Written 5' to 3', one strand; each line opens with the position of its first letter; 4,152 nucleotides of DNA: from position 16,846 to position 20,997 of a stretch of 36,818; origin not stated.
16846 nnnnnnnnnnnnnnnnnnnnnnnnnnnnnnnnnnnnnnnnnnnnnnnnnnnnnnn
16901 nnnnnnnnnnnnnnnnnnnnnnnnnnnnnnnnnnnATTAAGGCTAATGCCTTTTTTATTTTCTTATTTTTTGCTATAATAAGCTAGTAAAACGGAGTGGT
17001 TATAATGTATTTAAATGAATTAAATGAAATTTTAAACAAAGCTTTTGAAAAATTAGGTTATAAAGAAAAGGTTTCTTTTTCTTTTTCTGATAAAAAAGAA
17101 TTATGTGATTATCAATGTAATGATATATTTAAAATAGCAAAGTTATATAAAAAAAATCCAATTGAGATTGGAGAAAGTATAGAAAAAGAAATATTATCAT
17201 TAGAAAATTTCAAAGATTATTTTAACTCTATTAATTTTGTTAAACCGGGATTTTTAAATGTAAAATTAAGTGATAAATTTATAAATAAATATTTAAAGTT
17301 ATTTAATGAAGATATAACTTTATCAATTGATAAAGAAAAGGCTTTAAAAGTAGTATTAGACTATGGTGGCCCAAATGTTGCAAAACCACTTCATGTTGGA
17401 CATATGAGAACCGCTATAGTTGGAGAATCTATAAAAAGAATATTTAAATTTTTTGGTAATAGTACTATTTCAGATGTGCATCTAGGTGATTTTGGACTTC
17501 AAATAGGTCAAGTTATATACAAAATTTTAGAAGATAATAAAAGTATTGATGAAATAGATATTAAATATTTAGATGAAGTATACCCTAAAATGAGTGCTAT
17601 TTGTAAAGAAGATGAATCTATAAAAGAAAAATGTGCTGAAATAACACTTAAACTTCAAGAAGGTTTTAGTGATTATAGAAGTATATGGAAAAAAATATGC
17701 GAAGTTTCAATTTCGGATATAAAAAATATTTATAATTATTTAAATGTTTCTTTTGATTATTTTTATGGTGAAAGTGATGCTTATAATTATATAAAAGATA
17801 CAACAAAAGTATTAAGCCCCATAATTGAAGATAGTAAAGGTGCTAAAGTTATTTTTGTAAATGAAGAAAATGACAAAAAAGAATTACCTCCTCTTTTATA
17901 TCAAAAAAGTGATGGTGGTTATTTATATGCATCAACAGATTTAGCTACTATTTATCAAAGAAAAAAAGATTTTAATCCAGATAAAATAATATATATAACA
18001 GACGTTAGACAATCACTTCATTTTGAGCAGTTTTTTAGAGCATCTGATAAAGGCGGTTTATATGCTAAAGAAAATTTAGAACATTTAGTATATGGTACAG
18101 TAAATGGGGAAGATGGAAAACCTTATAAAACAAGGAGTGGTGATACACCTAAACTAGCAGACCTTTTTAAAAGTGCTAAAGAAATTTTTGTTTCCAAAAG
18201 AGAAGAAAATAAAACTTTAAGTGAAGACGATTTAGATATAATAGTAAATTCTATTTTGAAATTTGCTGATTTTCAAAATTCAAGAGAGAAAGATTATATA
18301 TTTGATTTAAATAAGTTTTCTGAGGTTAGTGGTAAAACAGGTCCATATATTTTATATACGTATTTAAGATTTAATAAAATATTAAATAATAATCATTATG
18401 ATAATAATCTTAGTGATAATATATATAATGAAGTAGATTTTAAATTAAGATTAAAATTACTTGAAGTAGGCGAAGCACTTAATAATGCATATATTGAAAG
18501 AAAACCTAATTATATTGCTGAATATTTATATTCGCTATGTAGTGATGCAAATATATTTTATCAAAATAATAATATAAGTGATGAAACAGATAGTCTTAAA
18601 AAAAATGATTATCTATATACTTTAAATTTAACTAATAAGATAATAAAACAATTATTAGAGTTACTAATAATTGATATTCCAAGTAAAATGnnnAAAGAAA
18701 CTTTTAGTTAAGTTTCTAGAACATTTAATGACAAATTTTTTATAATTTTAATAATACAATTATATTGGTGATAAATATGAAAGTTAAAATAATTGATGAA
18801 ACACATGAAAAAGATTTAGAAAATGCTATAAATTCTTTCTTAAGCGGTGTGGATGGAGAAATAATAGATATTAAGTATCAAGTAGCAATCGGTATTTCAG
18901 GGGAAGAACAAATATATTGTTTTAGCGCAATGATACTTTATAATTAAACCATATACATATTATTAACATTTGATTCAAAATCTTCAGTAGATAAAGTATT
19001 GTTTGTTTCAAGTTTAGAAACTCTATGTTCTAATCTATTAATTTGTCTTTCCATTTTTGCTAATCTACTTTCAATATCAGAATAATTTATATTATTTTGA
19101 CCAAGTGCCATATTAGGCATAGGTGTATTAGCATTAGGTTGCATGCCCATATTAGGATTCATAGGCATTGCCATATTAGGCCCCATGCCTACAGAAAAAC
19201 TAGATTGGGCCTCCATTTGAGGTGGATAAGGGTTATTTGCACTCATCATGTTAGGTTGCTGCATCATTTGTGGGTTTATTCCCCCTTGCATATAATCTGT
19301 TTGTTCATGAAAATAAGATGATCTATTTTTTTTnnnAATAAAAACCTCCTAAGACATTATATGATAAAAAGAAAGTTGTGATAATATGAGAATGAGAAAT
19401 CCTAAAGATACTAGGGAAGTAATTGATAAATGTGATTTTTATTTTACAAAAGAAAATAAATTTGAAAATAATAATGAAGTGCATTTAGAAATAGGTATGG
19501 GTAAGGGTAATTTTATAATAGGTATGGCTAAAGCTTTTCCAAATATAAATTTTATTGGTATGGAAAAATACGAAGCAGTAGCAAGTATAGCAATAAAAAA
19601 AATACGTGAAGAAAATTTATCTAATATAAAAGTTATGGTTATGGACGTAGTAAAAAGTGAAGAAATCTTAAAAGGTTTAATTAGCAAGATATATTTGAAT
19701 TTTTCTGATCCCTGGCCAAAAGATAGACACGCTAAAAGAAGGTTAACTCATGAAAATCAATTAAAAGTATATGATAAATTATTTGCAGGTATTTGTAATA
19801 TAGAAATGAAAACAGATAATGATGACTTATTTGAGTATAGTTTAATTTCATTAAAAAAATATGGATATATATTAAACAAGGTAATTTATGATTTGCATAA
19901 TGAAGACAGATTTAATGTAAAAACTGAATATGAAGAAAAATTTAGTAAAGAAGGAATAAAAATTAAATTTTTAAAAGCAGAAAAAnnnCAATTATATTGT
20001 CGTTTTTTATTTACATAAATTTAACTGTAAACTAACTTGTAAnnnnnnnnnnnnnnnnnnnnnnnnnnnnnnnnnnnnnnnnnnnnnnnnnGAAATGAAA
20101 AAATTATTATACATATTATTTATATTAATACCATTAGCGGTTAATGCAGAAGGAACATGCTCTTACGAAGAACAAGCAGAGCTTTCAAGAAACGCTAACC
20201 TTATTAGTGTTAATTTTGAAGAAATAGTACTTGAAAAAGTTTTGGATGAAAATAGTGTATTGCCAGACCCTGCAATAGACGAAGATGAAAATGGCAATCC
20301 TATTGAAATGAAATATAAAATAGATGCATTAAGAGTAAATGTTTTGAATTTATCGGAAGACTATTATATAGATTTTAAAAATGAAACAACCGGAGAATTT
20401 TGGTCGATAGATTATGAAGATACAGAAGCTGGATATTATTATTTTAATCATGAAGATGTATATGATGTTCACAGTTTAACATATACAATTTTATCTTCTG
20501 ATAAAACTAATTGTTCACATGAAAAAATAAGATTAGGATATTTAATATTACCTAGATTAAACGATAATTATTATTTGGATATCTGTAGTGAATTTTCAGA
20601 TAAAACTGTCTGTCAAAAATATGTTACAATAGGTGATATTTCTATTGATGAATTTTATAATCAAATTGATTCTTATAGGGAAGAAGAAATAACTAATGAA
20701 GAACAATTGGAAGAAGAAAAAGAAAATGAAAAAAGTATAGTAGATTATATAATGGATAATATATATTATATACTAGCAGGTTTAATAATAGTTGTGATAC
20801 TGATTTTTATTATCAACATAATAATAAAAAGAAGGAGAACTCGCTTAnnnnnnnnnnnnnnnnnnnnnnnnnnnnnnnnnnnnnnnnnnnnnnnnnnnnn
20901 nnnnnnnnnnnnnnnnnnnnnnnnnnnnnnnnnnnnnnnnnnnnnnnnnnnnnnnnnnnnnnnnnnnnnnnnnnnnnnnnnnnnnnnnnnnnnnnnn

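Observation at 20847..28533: B1/B2: giant secreted Cys-rich paralogues with a conserved ~290-aa C-terminal domain ending in an invariant IGGPSWK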

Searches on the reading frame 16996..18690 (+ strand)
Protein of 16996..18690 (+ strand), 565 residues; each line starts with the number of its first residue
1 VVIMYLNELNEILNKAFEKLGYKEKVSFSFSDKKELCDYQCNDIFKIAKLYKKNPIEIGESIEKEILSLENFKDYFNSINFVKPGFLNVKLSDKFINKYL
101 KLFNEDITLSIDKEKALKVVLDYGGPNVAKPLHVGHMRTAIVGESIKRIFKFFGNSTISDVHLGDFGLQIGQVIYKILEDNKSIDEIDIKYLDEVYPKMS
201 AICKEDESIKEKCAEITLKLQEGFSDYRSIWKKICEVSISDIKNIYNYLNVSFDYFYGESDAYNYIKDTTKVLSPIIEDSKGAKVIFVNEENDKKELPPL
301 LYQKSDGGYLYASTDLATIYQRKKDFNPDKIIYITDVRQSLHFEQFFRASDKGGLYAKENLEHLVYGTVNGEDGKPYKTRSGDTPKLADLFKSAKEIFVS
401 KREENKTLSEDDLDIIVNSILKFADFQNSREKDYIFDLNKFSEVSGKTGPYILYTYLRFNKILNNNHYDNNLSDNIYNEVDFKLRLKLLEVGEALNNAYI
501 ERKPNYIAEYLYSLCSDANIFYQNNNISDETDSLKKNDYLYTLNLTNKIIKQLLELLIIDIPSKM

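Call 11: search_protein_families(library=pfam, proteins=[window:16996-18690:+], max_evalue=0.01)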
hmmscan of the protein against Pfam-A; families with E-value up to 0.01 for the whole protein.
window:16996-18690:+ (565 aa): 3 families
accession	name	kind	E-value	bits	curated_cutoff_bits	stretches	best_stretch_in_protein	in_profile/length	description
PF00750.26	tRNA-synt_1d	-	2.8e-70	237.5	23.3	1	110-437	13-348/349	tRNA synthetases class I (R), catalytic domain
PF05746.21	DALR_1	-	2.7e-15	56.9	22.3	1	452-565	1-117/117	DALR anticodon binding domain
PF03485.21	Arg_tRNA_synt_N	-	4.1e-12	47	21.5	1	8-91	2-85/85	Arginyl tRNA synthetase N terminal domain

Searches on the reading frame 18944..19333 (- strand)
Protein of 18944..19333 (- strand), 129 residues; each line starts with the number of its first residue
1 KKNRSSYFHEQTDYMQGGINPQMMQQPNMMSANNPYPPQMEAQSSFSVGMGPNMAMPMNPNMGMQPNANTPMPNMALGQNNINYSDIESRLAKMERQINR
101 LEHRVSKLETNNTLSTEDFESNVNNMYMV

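Call 11: search_protein_families(library=pfam, proteins=[window:18944-19333:-], max_evalue=0.01)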
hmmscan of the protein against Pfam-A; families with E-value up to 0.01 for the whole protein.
window:18944-19333:- (129 aa): 1 family
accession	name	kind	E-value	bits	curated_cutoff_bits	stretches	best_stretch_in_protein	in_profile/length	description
PF10779.14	XhlA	-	0.00022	21.8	34.7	1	86-125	1-40/67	Haemolysin XhlA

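Call 98: search_protein_families(library=ncbifam, proteins=[window:18944-19333:-], max_evalue=0.01)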
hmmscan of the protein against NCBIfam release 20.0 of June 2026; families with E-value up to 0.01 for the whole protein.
window:18944-19333:- (129 aa): 0 families

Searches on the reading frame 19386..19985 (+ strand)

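Call 11: search_protein_families(library=pfam, proteins=[window:19386-19985:+], max_evalue=0.01)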
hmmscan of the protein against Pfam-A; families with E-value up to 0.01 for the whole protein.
window:19386-19985:+ (200 aa): 6 families
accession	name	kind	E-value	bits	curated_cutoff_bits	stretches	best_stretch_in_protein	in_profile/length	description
PF02390.23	Methyltransf_4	-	6.7e-37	127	24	1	30-194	2-171/173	Putative methyltransferase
PF24675.1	NpmA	-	7.9e-06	25.7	60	1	24-110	18-106/214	16S rRNA (adenine(1408)-N(1))-methyltransferase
PF13649.12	Methyltransf_25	-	9.1e-05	23.5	27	1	34-90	2-57/97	Methyltransferase domain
PF13847.12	Methyltransf_31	-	0.00031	20.9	27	1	29-92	3-67/145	Methyltransferase domain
PF06080.18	DUF938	-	0.0027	17.9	27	1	25-91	21-88/202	Protein of unknown function (DUF938)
PF13489.12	Methyltransf_23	-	0.0065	16.7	27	1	11-95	8-76/164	Methyltransferase domain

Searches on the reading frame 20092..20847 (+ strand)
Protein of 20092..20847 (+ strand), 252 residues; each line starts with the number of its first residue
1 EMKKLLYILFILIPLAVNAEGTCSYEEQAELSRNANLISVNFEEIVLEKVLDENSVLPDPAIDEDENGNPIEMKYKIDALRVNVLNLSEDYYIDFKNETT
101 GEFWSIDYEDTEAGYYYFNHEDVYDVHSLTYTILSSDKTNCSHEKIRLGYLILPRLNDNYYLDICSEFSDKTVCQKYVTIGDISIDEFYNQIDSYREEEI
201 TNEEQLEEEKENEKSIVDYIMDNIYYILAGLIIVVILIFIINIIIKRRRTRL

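Call 9: search_protein_families(library=pfam, proteins=[window:20092-20847:+], max_evalue=1)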
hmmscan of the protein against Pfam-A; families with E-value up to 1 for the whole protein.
window:20092-20847:+ (252 aa): 2 families
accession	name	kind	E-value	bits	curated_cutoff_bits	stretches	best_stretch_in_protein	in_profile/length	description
PF06742.16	DUF1214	-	0.011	16.7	25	1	83-131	14-64/112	Protein of unknown function (DUF1214)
PF06024.17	Orf78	-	0.15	12.8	29.4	1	197-249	39-90/101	Orf78 (ac78)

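Call 13: search_protein_families(library=ncbifam, proteins=[window:20092-20847:+], max_evalue=0.1)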
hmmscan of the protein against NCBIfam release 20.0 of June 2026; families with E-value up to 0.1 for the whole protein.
window:20092-20847:+ (252 aa): 2 families
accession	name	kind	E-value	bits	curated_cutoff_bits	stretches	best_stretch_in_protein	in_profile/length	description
NF041534.1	rodZ_Strepcoccus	equivalog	0.017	14.3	375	1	153-247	35-132/275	cytoskeleton protein RodZ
TIGR03503.1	TIGR03503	hypoth_equivalog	0.019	13.9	305.6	1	176-249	304-373/374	TIGR03503 family protein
